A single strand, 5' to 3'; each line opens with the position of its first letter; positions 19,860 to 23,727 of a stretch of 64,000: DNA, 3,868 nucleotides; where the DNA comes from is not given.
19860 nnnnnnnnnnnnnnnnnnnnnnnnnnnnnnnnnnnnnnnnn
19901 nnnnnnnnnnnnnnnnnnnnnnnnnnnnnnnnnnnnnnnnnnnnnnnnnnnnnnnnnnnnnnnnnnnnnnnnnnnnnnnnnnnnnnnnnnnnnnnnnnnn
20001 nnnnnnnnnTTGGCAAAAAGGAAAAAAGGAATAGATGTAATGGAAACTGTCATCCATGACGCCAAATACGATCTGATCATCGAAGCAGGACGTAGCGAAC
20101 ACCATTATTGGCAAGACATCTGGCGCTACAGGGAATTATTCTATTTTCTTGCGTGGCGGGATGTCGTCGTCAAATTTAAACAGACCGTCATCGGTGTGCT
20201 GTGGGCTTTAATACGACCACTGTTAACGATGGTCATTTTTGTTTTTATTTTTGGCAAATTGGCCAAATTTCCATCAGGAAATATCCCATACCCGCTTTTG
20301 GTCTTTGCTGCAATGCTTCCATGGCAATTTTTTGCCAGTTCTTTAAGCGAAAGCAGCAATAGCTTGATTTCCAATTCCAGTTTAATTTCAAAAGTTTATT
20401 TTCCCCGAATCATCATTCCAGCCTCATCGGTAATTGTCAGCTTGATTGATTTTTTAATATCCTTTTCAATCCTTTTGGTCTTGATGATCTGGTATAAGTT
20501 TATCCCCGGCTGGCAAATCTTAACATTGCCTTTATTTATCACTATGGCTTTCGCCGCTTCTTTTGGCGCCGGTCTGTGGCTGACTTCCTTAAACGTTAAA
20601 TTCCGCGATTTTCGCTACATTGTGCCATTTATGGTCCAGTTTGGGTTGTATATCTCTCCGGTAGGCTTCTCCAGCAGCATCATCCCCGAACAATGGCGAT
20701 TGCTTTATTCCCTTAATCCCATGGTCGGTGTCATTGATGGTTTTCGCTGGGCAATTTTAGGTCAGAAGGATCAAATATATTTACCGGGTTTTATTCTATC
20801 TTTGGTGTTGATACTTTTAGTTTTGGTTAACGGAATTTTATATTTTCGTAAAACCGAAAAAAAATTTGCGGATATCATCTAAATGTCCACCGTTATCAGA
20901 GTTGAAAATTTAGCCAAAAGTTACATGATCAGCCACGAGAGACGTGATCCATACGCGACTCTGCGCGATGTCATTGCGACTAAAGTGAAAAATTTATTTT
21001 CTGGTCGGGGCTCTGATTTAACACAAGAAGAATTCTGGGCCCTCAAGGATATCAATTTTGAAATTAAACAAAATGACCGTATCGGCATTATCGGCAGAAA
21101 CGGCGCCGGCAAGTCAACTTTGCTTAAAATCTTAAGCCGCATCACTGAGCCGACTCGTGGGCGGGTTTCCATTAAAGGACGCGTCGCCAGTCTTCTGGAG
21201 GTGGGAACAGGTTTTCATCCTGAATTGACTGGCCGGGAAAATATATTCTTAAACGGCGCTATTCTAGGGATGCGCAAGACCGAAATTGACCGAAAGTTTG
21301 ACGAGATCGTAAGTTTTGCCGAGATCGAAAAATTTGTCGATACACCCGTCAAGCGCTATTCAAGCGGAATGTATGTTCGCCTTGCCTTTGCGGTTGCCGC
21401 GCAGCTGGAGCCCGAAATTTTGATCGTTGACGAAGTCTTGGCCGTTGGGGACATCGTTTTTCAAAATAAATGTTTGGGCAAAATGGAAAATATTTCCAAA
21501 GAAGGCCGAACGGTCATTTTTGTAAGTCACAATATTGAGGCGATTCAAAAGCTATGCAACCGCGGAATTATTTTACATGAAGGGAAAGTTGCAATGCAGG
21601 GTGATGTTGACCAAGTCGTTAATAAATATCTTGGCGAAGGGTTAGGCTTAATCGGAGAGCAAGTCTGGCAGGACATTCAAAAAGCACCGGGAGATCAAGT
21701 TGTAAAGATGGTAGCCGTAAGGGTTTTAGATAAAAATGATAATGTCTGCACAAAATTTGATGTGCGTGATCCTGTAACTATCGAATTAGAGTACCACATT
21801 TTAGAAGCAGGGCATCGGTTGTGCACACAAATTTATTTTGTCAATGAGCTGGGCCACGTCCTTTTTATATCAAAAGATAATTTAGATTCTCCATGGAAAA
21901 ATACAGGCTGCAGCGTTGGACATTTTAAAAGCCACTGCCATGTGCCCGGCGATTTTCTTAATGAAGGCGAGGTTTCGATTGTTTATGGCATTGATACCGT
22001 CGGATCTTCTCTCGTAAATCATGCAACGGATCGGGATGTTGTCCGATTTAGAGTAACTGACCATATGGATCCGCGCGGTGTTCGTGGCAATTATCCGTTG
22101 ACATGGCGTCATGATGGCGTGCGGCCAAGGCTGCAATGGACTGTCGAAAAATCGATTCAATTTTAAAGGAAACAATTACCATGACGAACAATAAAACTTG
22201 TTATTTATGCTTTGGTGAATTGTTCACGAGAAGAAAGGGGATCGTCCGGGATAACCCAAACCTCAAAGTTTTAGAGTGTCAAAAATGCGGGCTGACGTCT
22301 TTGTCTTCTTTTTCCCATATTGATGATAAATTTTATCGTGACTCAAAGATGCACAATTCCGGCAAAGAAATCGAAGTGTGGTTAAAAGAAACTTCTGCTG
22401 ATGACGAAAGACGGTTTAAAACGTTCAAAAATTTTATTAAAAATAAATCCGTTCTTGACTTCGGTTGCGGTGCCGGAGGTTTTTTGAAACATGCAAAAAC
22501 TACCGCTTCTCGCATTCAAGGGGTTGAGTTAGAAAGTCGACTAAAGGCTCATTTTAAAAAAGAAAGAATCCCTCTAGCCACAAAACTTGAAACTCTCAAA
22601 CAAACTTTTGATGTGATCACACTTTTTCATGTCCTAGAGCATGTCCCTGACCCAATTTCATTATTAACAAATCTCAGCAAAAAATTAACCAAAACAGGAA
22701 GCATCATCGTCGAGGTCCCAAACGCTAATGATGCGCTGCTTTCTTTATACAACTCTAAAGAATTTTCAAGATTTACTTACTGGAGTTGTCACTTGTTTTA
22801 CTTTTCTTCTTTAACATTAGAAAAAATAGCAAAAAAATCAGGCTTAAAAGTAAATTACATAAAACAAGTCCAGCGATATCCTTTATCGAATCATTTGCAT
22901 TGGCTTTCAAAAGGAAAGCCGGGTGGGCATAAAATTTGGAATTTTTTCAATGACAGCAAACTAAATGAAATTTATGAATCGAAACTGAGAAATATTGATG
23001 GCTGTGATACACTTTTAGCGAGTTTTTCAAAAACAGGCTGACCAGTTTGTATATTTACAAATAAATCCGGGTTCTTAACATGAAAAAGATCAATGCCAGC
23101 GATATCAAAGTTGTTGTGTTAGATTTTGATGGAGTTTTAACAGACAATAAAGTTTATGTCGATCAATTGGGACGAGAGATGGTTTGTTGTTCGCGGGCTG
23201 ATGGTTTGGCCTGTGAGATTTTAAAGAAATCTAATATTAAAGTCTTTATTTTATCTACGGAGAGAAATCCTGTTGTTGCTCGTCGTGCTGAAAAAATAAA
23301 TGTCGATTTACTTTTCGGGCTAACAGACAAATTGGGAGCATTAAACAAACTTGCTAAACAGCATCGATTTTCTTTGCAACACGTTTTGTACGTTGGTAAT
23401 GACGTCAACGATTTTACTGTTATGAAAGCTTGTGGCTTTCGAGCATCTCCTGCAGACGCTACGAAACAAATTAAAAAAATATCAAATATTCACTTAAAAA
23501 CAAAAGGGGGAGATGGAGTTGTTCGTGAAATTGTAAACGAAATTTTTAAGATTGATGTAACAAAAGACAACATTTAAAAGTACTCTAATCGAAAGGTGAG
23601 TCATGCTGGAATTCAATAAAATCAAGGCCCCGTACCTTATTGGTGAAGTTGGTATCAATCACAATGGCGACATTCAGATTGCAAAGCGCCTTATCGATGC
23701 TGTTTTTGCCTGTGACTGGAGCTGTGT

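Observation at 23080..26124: Kdn/nonulosonic-acid module: KdsC-family phosphatase + SAF-less NeuB homolog + cytidylyltransferase + CstII-like GT42 transferase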

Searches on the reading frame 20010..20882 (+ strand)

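Call 14: search_protein_families(library=pfam, proteins=[window:20010-20882:+], max_evalue=0.0001)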
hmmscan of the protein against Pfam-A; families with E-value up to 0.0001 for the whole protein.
window:20010-20882:+ (290 aa): 1 family
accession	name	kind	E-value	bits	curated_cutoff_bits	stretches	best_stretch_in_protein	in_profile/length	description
PF01061.29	ABC2_membrane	-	4.4e-17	62.8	26.9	1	43-249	2-210/211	ABC-2 type transporter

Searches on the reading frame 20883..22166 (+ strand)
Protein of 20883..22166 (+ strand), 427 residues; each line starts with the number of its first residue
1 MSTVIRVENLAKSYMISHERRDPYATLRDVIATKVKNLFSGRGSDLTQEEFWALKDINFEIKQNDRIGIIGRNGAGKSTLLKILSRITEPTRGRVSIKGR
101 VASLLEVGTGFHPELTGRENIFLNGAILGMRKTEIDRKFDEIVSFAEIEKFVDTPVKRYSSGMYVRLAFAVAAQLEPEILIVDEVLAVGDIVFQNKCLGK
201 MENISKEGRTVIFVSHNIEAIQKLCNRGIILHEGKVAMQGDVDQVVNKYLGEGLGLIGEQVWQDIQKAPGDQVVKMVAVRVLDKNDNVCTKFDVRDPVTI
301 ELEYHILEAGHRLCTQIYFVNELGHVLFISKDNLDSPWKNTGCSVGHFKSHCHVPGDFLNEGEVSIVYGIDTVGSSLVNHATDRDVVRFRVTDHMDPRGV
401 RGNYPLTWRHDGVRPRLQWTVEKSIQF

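Call 14: search_protein_families(library=pfam, proteins=[window:20883-22166:+], max_evalue=0.0001)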
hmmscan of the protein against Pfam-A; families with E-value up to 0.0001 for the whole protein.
window:20883-22166:+ (427 aa): 2 families
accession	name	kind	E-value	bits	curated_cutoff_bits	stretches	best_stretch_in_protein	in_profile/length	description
PF00005.33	ABC_tran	-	6.2e-23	82.3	25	1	54-185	1-135/137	ABC transporter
PF14524.12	Wzt_C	-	1.5e-06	28.7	30.4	1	270-395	6-133/143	Wzt C-terminal domain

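Call 74: search_protein_families(library=ncbifam, proteins=[window:20883-22166:+], max_evalue=1e-10)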
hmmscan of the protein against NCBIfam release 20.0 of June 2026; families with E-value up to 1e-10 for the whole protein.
window:20883-22166:+ (427 aa): 145 families (the best 25 are shown)
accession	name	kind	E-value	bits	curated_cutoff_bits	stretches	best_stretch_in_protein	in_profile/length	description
NF010065.0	PRK13545.1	equivalog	4.4e-62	210.5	538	1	33-249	22-234/549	teichoic acids export protein ATP-binding subunit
NF050108.1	galactan_ABC_ATP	equivalog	6.7e-59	199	400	1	52-251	43-242/244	galactan export ABC transporter ATP-binding subunit Wzt/RfbE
NF010066.0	PRK13546.1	equivalog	3.1e-50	171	320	1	3-249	3-234/264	teichoic acids export ABC transporter ATP-binding subunit TagH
TIGR01188.1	drrA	subfamily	1.2e-34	120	312.45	1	49-268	4-233/302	daunorubicin resistance ABC transporter, ATP-binding protein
TIGR04521.1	ECF_ATPase_2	equivalog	4e-31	108.1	330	2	119-248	104-235/279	energy-coupling factor transporter ATPase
TIGR04520.1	ECF_ATPase_1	equivalog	2e-27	96.3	315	2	129-248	107-226/269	energy-coupling factor transporter ATPase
NF010059.0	PRK13536.1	equivalog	2e-25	89.3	549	1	54-251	59-267/342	nodulation factor ABC transporter ATP-binding protein NodI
NF010158.0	PRK13637.1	equivalog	1.3e-24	86.8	390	1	124-249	108-236/287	energy-coupling factor transporter ATPase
NF010060.0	PRK13537.1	equivalog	3e-24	85.5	521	1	54-251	31-239/314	nodulation factor ABC transporter ATP-binding protein NodI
TIGR01288.1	nodI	equivalog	3.5e-24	85.3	424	1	55-251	21-228/303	nodulation factor ABC transporter ATP-binding protein NodI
TIGR03740.1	galliderm_ABC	subfamily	3.8e-24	85.6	309.75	1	53-244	15-210/223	lantibiotic protection ABC transporter ATP-binding subunit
TIGR01166.1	cbiO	subfamily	4.7e-24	84.9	211.8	1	50-100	4-54/190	cobalt ABC transporter, ATP-binding protein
TIGR02142.1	modC_ABC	equivalog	5.2e-24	85.2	285.05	1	56-248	15-222/353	molybdenum ABC transporter ATP-binding protein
TIGR01186.1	proV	subfamily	6.3e-24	84.8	326.6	1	53-247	8-219/363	betaine/proline/choline family ABC transporter ATP-binding protein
NF033858.1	ABC2_perm_RbbA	equivalog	8.1e-24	83.6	1050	1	49-248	277-487/909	ribosome-associated ATPase/putative transporter RbbA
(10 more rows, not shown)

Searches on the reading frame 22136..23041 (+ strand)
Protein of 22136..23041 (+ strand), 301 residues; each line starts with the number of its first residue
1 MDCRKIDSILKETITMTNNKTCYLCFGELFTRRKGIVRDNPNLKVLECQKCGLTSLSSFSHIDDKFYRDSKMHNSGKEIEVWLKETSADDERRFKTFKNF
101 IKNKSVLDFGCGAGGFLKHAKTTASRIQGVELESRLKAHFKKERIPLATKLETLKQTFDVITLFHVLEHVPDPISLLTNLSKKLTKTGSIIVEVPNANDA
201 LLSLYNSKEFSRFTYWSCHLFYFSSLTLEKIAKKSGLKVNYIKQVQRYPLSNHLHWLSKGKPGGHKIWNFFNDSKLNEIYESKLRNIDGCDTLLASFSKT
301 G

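Call 3: search_protein_families(library=pfam, proteins=[window:22136-23041:+], max_evalue=0.01)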
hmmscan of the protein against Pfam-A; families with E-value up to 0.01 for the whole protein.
window:22136-23041:+ (301 aa): 7 families
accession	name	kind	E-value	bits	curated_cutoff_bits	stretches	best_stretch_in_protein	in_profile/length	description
PF13489.12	Methyltransf_23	-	1.4e-24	87.1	27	1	97-239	17-161/164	Methyltransferase domain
PF13847.12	Methyltransf_31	-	2.4e-10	40.7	27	1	102-208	3-125/145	Methyltransferase domain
PF08241.18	Methyltransf_11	-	7.1e-10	39.8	21.2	1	107-192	1-95/95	Methyltransferase domain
PF08242.18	Methyltransf_12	-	5.2e-09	37.2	30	1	107-188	1-96/98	Methyltransferase domain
PF05219.18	DREV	-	1.2e-07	31.6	26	1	101-193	93-187/265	DREV methyltransferase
PF13649.12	Methyltransf_25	-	5.8e-06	27.3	27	1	106-188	1-97/97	Methyltransferase domain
PF08003.17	Methyltransf_9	-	1.7e-05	24.4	23.8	1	99-194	112-219/315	Protein of unknown function (DUF1698)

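Call 4: search_protein_families(library=ncbifam, proteins=[window:22136-23041:+], max_evalue=0.01)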
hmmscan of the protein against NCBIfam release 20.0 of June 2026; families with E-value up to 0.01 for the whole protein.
window:22136-23041:+ (301 aa): 10 families
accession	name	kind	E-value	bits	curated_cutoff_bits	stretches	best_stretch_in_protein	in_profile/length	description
TIGR01983.1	UbiG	equivalog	2.3e-11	43.5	102.95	1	93-256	40-219/228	bifunctional 2-polyprenyl-6-hydroxyphenol methylase/3-demethylubiquinol 3-O-methyltransferase UbiG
NF011650.0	PRK15068.1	equivalog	4.9e-08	32.2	209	1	97-194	117-227/324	tRNA 5-methoxyuridine(34)/uridine 5-oxyacetic acid(34) synthase CmoB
TIGR00452.1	TIGR00452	equivalog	3.4e-07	29.4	275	1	93-194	108-221/316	tRNA 5-methoxyuridine(34)/uridine 5-oxyacetic acid(34) synthase CmoB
TIGR04345.1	ovoA_Cterm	equivalog_domain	2.4e-06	27.2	170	1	133-195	112-172/242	putative 4-mercaptohistidine N1-methyltransferase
NF045667.1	MTase_DVU1556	equivalog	4.9e-05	22.9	155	1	96-193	16-120/213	DVU_1556 family methyltransferase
TIGR00478.1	tly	subfamily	0.00059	19.2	185.8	1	94-147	67-123/228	TlyA family rRNA (cytidine-2'-O)-methyltransferase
TIGR04074.1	bacter_Hen1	equivalog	0.001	17.6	340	1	101-242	281-438/462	3' terminal RNA ribose 2'-O-methyltransferase Hen1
TIGR02081.1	metW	equivalog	0.0035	16.9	189.5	0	95-180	5-98/194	methionine biosynthesis protein MetW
TIGR04290.1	meth_Rta_06860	hypoth_equivalog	0.0039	16.6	300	0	101-187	48-145/226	TIGR04290 family methyltransferase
TIGR02072.1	BioC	equivalog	0.0095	15.8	184.95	0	101-192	33-132/244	malonyl-ACP O-methyltransferase BioC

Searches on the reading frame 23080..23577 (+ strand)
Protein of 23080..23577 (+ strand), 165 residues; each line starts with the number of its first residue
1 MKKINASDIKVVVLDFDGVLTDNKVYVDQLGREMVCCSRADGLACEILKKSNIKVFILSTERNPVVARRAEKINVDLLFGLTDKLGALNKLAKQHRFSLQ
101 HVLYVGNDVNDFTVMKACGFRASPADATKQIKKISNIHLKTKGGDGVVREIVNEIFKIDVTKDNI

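Call 3: search_protein_families(library=pfam, proteins=[window:23080-23577:+], max_evalue=0.01)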
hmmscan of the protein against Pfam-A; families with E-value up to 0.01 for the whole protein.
window:23080-23577:+ (165 aa): 3 families
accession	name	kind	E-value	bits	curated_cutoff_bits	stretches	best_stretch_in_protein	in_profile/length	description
PF08282.18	Hydrolase_3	-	4e-08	33.8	20.9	1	69-151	173-255/255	haloacid dehalogenase-like hydrolase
PF00702.32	Hydrolase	-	6.2e-07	30.4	26.4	0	44-119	106-191/191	haloacid dehalogenase-like hydrolase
PF13419.12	HAD_2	-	0.0027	18.3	23.8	0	47-120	90-173/178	Haloacid dehalogenase-like hydrolase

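Call 4: search_protein_families(library=ncbifam, proteins=[window:23080-23577:+], max_evalue=0.01)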
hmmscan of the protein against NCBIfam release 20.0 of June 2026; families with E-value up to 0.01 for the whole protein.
window:23080-23577:+ (165 aa): 17 families
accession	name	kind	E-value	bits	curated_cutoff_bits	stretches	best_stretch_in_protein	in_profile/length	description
NF058599.1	KDN-9-PPhBT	equivalog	8e-36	123.6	180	1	9-157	2-151/152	3-deoxy-D-glycero-D-galacto-nonulopyranosonate 9-phosphatase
TIGR01670.1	KdsC-phosphatas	subfamily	2.6e-27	95.7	106.95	1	9-155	1-148/154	3-deoxy-D-manno-octulosonate 8-phosphate phosphatase, YrbI family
NF007019.0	PRK09484.1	equivalog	7.5e-27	94.2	208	1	5-156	21-173/187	3-deoxy-manno-octulosonate-8-phosphatase KdsC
TIGR02726.1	phenyl_P_delta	equivalog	3.4e-20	72.9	281.95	1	6-161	4-160/169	phenylphosphate carboxylase subunit delta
NF002245.0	PRK01158.1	equivalog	4.4e-12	45.8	198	1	83-151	157-225/233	phosphoglycolate phosphatase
TIGR01662.1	HAD-SF-IIIA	subfamily_domain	1.1e-10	41.7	44.6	1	10-122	1-135/141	HAD-IIIA family hydrolase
TIGR01487.1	Pglycolate_arch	equivalog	4.3e-10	39.8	122.75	1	82-148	146-212/215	phosphoglycolate phosphatase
TIGR00099.1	Cof-subfamily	subfamily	3.3e-08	33.5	137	1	74-148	179-253/256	Cof-type HAD-IIB family hydrolase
TIGR01482.1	SPP-subfamily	subfamily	1.9e-05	24.3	107.15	1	74-152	140-218/225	sucrose-phosphate phosphatase subfamily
NF007806.0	PRK10513.1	equivalog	2.4e-05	23.9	273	1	82-151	195-264/270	sugar-phosphatase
TIGR01491.1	HAD-SF-IB-PSPlk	hypoth_equivalog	0.00011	21.9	151.9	0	9-40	4-35/201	phosphoserine phosphatase-like hydrolase, archaeal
NF045966.1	YcsE_rel_Pase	equivalog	0.00011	21.8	220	1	83-147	191-255/265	YcsE-related riboflavin metabolism phosphatase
TIGR00338.1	serB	equivalog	0.00019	21.1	144.15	0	86-122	155-191/219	phosphoserine phosphatase SerB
TIGR01511.1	ATPase-IB1_Cu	subfamily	0.00066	18.7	397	0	45-116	378-445/542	copper-translocating P-type ATPase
TIGR01488.1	HAD-SF-IB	subfamily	0.0015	18.5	45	0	47-80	84-117/177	HAD-IB family phosphatase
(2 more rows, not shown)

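Call 6: search_solved_structures(query=window:23080-23577:+, max_evalue=0.001, show_alignments=2)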
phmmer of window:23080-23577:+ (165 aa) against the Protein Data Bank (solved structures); distinct sequences matched with E-value up to 0.001: 22.
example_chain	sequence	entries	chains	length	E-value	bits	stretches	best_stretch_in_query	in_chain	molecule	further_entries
3mmz_A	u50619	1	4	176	7.7e-32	113.4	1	6-155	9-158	putative HAD family hydrolase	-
3e81_A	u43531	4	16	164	2.7e-28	101.8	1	8-160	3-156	Acylneuraminate cytidylyltransferase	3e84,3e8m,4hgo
4hgq_A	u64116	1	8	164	1.9e-27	99.1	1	8-160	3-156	Acylneuraminate cytidylyltransferase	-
4hgr_A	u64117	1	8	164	1.3e-26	96.4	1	8-160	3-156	Acylneuraminate cytidylyltransferase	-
4um5_A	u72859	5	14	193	2e-20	76.3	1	6-158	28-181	3-DEOXY-D-MANNO-OCTULOSONATE 8-PHOSPHATE PHOSPHATASE KDSC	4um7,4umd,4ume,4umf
3mn1_A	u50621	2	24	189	1.9e-19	73.1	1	8-155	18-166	probable yrbi family phosphatase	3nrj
2p9j_A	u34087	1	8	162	3.2e-19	72.4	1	8-154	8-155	Hypothetical protein AQ2171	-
1j8d_A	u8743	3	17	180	5.8e-19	71.6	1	7-156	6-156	deoxy-D-mannose-octulosonate 8-phosphate phosphatase | 3-deoxy-D-manno-octulosonate 8-phosphate phosphatase KdsC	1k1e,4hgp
4nav_D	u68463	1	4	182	9.6e-19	70.8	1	6-156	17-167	HYPOTHETICAL PROTEIN XCC279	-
3ewi_A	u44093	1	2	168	2.3e-18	69.6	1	6-158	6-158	N-acylneuraminate cytidylyltransferase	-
3n1u_A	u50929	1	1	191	1.8e-17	66.7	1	6-155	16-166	Hydrolase, HAD superfamily, subfamily III A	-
3n07_A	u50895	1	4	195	9.2e-17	64.4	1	6-156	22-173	3-deoxy-D-manno-octulosonate 8-phosphate phosphatase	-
3ij5_A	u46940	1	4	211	9.9e-17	64.3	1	6-155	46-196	3-deoxy-D-manno-octulosonate 8-phosphate phosphatase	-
4hgn_A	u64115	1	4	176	1.9e-16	63.4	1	6-157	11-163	2-keto-3-deoxy-D-manno-octulosonate 8-phosphate phosphohydrolase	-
7t35_A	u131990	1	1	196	1.9e-16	63.3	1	6-154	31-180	3-deoxy-D-manno-octulosonate 8-phosphate phosphatase KdsC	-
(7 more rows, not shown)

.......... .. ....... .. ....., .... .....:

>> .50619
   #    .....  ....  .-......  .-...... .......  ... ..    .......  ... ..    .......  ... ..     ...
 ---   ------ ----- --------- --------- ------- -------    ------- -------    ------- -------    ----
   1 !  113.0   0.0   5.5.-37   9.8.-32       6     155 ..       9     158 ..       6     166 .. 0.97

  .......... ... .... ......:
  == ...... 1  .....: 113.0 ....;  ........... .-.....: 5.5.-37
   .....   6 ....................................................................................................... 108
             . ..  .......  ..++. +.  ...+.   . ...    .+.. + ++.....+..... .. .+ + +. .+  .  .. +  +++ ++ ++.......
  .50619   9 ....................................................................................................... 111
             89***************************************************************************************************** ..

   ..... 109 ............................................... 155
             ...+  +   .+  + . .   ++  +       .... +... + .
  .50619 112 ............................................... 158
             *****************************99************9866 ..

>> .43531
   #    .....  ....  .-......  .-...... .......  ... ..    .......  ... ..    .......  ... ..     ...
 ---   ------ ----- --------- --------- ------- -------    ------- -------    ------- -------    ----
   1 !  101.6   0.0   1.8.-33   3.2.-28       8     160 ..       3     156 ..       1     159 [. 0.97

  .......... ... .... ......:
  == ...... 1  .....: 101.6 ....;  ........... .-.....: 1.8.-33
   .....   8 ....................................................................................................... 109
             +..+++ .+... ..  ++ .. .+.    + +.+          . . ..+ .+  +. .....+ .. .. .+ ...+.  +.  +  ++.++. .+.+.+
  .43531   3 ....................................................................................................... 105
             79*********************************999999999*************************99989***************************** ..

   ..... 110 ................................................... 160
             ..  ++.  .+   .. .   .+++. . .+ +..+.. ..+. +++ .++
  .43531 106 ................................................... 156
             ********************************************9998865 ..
